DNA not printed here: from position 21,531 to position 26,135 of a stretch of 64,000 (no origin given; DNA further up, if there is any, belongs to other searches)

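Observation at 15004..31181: Nine-gene, fully translationally coupled PUFA/HglE/PKSE-like iterative PKS operon with hydrolase, glycosyl and methyl tailoring: candidate undescribed glycolipid pathway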

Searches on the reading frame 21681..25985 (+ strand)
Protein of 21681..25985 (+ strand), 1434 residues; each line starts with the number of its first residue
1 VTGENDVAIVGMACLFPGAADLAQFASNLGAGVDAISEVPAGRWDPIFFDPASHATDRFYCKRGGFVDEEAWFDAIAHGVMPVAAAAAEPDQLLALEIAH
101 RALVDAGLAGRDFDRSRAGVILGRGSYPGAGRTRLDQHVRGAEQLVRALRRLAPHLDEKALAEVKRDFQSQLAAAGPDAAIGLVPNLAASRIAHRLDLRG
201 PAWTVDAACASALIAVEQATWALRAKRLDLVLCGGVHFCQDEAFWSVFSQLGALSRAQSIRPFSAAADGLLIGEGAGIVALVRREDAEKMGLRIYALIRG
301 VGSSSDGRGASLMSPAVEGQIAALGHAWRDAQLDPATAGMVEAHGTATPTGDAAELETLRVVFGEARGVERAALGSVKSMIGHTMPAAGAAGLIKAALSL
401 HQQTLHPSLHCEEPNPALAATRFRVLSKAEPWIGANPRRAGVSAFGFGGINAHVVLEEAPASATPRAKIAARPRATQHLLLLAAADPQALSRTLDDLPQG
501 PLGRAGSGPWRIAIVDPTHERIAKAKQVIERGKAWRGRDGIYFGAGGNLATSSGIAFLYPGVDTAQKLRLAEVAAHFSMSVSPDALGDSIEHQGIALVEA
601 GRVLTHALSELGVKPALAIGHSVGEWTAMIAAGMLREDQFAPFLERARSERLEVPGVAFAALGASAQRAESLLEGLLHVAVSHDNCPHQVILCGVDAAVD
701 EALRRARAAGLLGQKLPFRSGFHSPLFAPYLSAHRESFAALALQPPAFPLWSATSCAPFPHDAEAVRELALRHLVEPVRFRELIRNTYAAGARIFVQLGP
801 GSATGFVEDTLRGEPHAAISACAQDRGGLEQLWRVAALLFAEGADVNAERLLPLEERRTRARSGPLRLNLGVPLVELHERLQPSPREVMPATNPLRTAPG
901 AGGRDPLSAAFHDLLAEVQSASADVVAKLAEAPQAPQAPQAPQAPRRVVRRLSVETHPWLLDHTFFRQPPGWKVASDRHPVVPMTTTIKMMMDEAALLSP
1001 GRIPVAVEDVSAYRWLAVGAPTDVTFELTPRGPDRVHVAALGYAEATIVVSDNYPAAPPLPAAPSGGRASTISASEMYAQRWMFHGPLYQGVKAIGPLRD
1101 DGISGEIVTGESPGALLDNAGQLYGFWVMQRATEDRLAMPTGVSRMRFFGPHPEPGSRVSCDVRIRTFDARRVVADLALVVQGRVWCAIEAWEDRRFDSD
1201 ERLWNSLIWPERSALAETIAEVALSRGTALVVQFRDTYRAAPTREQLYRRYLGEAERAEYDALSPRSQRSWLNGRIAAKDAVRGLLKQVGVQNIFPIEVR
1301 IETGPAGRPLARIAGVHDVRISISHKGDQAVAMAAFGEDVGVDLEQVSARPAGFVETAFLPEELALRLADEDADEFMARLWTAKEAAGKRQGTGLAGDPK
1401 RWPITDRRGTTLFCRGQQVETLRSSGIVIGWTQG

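Call 3: search_protein_families(library=pfam, proteins=[window:21681-25985:+], max_evalue=0.001)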
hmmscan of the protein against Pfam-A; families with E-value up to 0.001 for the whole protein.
window:21681-25985:+ (1434 aa): 6 families
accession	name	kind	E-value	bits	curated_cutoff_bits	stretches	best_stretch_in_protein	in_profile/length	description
PF00109.32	ketoacyl-synt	-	9.7e-56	189.6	20.8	1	5-287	2-252/252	Beta-ketoacyl synthase, N-terminal domain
PF02801.28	Ketoacyl-synt_C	-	2e-33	115.4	20.8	1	295-412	1-119/119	Beta-ketoacyl synthase, C-terminal domain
PF00698.26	Acyl_transf_1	-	6.3e-16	59.2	32.7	1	587-812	56-280/319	Acyl transferase domain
PF01648.25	ACPS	-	3.6e-14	53.2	25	1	1340-1413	2-85/111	4'-phosphopantetheinyl transferase superfamily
PF16197.11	KAsynt_C_assoc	-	6.4e-13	49.5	33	1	416-498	6-81/111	Ketoacyl-synthetase C-terminal extension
PF21089.3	PKS_DH_N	-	0.00049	20.4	27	0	946-1038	16-98/103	Polyketide synthase dehydratase domain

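Call 5: search_protein_families(library=ncbifam, proteins=[window:21681-25985:+], max_evalue=0.001)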
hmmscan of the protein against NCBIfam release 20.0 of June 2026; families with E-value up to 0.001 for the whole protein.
window:21681-25985:+ (1434 aa): 28 families (the best 25 are shown)
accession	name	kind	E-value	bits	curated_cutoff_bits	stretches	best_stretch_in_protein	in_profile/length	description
TIGR02813.1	omega_3_PfaA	subfamily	7.7e-133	444.2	1010.1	2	6-497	8-498/2582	polyketide-type polyunsaturated fatty acid synthase PfaA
NF045894.1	PKS_plus_SDR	equivalog_domain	7.3e-126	421.5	1740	3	178-496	142-465/1515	type I polyketide synthase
NF040607.1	mycolic_Pks13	equivalog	8.6e-100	335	2100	2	4-468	100-535/1680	polyketide synthase Pks13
NF041183.1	Pks2_ls1_myc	equivalog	1.3e-85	287.5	2400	3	175-496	139-466/2086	sulfolipid-1 biosynthesis phthioceranic/hydroxyphthioceranic acid synthase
TIGR03150.1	fabF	equivalog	9.7e-52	176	493.75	1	183-456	135-406/407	beta-ketoacyl-ACP synthase II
NF005589.0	PRK07314.1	subfamily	1.3e-46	159.2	387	1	183-457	138-410/413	beta-ketoacyl-ACP synthase II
NF004970.0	PRK06333.1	subfamily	2.3e-45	155.2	525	1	183-457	147-420/424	beta-ketoacyl-ACP synthase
NF005490.0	PRK07103.1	equivalog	4.3e-40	138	445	1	157-458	117-412/414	polyketide beta-ketoacyl:acyl carrier protein synthase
NF006618.0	PRK09185.1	subfamily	7.9e-40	137.1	407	1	188-458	140-392/394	beta-ketoacyl-ACP synthase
NF005076.0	PRK06501.1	equivalog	4.6e-38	131.2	629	1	188-460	154-424/425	beta-ketoacyl-ACP synthase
NF004618.0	PRK05952.1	equivalog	9.1e-36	123.6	455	1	180-458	118-382/384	beta-ketoacyl-ACP synthase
NF053555.1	prodigi_MBC_PigJ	equivalog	1.1e-35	123.2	900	1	188-458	492-758/759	prodigiosin MBC biosynthesis protein PigJ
NF006587.0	PRK09116.1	equivalog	2e-35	122.4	470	1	181-457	136-405/408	beta-ketoacyl-ACP synthase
NF058662.1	cispenta_AmcF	equivalog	5.9e-34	117.7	325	1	189-457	109-368/369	cispentacin biosynthesis acyltransferase subunit AmcF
NF005935.0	PRK07967.1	equivalog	7.1e-33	114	630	1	101-458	81-403/406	beta-ketoacyl-ACP synthase I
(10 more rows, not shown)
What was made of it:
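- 15004..21684 (+): PKS1 (2226 aa): N-terminal NMO-like domain, PfaD/FabK-type ER, KS, AT, ACP, KR (a fused 'pfaDA'). Pfam and NCBIfam, calls 3 and 5.
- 21681..25985 (+): PKS2 (1434 aa): KS, AT, PKS-type DH, Sfp-type PPTase. Calls 3 and 5.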
